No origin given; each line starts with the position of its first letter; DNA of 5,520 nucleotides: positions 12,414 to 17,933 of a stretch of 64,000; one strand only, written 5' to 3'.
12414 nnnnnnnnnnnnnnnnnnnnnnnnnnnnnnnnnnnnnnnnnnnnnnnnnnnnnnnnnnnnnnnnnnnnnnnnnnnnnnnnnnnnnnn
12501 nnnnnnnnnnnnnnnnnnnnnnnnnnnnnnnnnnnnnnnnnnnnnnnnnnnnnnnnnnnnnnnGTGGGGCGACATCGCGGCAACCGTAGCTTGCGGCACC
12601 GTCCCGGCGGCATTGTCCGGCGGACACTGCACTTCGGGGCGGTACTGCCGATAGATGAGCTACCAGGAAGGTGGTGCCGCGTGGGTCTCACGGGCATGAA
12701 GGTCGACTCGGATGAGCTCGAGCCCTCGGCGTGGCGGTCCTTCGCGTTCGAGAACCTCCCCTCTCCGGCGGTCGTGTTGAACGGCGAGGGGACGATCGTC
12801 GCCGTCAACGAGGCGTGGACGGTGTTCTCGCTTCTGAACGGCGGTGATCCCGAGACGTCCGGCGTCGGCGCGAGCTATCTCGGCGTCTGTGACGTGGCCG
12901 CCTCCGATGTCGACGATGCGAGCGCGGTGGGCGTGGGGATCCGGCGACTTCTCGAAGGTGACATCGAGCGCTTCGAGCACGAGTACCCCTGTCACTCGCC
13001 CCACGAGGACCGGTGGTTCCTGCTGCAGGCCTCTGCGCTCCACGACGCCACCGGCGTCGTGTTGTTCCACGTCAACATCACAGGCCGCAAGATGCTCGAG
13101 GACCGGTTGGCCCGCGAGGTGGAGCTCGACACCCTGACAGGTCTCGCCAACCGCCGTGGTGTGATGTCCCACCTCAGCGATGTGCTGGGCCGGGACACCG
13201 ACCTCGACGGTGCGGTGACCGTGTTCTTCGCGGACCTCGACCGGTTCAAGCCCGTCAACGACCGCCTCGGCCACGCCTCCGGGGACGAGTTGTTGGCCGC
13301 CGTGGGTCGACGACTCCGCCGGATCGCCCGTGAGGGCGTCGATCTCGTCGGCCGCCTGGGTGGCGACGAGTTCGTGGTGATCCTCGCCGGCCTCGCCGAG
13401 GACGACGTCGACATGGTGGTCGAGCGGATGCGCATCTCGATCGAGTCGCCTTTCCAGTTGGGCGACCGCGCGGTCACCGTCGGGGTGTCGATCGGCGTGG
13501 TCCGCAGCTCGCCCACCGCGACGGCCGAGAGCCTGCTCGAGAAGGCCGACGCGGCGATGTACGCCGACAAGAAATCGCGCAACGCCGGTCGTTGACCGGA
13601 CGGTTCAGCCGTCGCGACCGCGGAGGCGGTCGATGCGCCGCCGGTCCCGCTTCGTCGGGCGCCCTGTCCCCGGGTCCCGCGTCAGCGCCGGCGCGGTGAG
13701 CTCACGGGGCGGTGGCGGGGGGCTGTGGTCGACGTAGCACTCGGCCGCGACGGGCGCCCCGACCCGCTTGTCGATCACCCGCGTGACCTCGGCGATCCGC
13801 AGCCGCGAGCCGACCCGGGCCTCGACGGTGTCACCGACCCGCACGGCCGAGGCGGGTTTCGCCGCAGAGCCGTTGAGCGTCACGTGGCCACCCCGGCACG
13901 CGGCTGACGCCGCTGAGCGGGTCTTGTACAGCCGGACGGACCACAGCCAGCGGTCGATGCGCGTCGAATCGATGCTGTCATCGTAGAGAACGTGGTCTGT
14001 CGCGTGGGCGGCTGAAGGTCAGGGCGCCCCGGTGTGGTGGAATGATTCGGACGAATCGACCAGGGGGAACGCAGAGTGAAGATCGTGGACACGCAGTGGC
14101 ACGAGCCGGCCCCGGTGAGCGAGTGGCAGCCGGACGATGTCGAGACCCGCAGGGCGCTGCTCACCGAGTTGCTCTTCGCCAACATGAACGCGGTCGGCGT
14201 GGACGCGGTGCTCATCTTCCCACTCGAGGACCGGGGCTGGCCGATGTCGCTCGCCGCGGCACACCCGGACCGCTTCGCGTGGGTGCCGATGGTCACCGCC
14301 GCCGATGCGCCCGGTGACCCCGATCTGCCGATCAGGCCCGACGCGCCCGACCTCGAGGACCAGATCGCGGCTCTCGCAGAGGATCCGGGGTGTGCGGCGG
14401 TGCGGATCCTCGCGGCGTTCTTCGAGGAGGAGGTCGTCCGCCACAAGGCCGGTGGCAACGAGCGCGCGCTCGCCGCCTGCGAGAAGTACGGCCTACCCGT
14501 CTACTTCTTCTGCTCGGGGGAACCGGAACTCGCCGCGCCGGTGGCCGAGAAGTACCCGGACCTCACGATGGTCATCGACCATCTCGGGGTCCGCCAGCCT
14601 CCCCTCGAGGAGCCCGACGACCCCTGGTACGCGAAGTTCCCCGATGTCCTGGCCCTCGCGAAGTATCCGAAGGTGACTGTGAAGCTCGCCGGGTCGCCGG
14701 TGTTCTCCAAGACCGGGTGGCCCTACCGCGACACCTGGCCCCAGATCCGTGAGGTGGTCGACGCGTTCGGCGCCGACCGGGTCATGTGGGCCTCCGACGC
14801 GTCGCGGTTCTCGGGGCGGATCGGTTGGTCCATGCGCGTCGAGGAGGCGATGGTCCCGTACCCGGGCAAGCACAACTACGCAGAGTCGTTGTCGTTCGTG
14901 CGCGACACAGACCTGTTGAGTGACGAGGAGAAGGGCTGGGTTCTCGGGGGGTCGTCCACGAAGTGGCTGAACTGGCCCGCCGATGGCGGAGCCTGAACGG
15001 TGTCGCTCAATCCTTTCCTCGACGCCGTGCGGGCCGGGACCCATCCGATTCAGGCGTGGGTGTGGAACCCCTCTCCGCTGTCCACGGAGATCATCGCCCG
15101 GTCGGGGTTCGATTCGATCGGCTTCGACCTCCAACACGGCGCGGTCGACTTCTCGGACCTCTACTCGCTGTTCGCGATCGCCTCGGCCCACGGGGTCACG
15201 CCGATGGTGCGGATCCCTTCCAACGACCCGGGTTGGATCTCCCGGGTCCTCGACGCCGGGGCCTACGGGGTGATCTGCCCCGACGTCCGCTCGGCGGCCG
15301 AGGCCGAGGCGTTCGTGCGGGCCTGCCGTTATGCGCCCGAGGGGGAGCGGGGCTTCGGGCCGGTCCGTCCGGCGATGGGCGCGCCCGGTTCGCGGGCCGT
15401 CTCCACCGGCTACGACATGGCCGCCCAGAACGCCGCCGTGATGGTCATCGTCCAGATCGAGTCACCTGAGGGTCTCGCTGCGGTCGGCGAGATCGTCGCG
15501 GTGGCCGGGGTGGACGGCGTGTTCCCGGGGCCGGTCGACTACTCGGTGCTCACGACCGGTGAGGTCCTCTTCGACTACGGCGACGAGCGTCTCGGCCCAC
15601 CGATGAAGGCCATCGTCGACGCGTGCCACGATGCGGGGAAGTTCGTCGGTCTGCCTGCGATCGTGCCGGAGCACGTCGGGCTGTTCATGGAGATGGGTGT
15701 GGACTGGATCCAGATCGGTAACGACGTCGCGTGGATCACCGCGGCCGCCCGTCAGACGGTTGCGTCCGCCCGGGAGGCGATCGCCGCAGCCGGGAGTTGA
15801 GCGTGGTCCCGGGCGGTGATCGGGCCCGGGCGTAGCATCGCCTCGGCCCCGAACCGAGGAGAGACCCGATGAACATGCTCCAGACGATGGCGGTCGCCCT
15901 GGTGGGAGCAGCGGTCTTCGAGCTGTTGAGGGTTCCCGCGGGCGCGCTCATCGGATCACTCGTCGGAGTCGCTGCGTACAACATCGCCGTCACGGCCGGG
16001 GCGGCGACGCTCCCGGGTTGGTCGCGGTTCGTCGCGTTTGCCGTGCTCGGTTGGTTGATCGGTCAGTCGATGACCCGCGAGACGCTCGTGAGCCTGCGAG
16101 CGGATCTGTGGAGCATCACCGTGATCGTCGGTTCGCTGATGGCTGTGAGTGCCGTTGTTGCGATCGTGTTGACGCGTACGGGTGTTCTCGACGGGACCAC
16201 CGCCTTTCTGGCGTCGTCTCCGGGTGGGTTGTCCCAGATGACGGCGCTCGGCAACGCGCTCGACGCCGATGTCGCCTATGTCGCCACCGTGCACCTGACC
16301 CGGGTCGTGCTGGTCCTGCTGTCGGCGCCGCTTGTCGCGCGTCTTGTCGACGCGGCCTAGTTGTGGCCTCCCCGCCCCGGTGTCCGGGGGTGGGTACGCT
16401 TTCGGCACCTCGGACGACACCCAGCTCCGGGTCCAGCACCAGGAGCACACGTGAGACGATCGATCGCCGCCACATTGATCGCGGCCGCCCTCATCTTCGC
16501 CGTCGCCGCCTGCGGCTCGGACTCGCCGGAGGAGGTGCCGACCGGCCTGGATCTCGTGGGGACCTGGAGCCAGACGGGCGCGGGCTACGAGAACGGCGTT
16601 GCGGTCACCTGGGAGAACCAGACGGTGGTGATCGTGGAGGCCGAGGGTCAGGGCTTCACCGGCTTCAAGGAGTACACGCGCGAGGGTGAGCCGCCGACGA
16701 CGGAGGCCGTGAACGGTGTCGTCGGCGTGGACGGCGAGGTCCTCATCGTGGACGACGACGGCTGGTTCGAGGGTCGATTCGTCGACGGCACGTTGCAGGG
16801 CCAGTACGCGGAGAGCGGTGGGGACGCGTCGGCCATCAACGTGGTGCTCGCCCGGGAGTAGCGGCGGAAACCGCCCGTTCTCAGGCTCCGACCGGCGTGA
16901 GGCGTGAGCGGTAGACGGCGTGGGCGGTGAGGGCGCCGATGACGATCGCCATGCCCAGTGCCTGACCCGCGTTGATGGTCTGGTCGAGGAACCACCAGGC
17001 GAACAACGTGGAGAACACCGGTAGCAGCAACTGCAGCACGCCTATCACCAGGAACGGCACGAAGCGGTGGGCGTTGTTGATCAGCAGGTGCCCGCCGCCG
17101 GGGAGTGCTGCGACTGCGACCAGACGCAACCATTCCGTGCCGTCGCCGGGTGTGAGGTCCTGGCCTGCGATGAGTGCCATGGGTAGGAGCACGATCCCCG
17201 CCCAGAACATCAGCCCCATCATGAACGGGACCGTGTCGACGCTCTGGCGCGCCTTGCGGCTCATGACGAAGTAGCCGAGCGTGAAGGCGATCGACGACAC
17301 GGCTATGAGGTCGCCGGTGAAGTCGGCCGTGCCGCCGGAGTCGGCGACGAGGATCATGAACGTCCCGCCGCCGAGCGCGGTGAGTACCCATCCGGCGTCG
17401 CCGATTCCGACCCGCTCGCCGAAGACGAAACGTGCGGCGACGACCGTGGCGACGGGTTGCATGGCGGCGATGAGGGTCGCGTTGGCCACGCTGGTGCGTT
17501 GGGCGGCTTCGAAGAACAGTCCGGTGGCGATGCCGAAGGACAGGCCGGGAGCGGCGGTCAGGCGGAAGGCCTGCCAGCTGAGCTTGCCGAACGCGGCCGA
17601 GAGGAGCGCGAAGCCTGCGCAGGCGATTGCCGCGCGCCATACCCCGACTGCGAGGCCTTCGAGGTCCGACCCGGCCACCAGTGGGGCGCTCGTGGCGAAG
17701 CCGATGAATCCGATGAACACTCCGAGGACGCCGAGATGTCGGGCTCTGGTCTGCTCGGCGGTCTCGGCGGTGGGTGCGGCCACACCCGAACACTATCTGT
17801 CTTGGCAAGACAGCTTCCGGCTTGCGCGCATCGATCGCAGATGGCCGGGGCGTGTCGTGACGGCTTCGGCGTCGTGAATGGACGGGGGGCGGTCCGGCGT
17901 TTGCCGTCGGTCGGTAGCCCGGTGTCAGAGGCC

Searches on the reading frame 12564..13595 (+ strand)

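Call 54: search_protein_families(library=pfam, proteins=[window:12564-13595:+], max_evalue=0.001)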
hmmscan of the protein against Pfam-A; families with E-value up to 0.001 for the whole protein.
window:12564-13595:+ (343 aa): 2 families
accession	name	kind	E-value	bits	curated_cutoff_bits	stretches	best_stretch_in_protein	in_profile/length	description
PF00990.26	GGDEF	-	4.3e-37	127.8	23.8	1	188-339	3-158/161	Diguanylate cyclase, GGDEF domain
PF08448.16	PAS_4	-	1.4e-07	32.2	23.1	1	62-170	1-99/110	PAS fold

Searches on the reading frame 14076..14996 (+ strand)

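Call 33: search_protein_families(library=pfam, proteins=[window:14076-14996:+], max_evalue=0.00001)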
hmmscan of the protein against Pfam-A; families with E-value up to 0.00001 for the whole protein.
window:14076-14996:+ (306 aa): 1 family
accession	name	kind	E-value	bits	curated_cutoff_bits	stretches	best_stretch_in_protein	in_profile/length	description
PF04909.20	Amidohydro_2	-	2.3e-25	90.4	26.4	1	86-298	87-287/289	Amidohydrolase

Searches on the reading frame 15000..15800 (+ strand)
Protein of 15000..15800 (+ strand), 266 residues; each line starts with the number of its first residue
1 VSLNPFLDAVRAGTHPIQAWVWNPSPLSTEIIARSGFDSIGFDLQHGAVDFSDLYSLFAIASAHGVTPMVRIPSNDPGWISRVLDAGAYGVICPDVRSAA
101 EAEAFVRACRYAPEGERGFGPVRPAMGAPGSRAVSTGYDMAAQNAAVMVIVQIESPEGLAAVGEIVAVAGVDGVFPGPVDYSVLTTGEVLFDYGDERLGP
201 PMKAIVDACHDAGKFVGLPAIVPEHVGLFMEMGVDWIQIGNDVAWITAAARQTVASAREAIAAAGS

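Call 54: search_protein_families(library=pfam, proteins=[window:15000-15800:+], max_evalue=0.001)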
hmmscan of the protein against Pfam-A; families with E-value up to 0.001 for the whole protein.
window:15000-15800:+ (266 aa): 1 family
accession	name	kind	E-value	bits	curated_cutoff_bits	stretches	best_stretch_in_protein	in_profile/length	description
PF03328.21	HpcH_HpaI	-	2.1e-29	102.8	25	1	20-244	5-216/221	HpcH/HpaI aldolase/citrate lyase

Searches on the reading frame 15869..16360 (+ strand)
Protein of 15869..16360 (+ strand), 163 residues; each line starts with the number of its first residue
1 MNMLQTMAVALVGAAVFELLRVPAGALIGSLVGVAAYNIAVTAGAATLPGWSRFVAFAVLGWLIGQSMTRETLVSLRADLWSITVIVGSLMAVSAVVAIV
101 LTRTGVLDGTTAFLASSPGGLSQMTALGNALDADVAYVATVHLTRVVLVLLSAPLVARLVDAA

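Call 54: search_protein_families(library=pfam, proteins=[window:15869-16360:+], max_evalue=0.001)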
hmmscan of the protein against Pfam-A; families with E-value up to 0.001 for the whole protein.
window:15869-16360:+ (163 aa): 1 family
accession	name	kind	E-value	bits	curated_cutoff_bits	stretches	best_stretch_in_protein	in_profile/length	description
PF05145.17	AbrB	-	1.4e-34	119.9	29.2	1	4-160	158-313/314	Transition state regulatory protein AbrB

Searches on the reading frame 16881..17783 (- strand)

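Call 33: search_protein_families(library=pfam, proteins=[window:16881-17783:-], max_evalue=0.00001)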
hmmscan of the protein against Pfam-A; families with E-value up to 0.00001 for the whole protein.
window:16881-17783:- (300 aa): 1 family
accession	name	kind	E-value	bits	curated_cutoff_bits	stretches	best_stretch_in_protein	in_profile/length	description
PF00892.27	EamA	-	8e-23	81.7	28.2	2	156-285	2-130/135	EamA-like transporter family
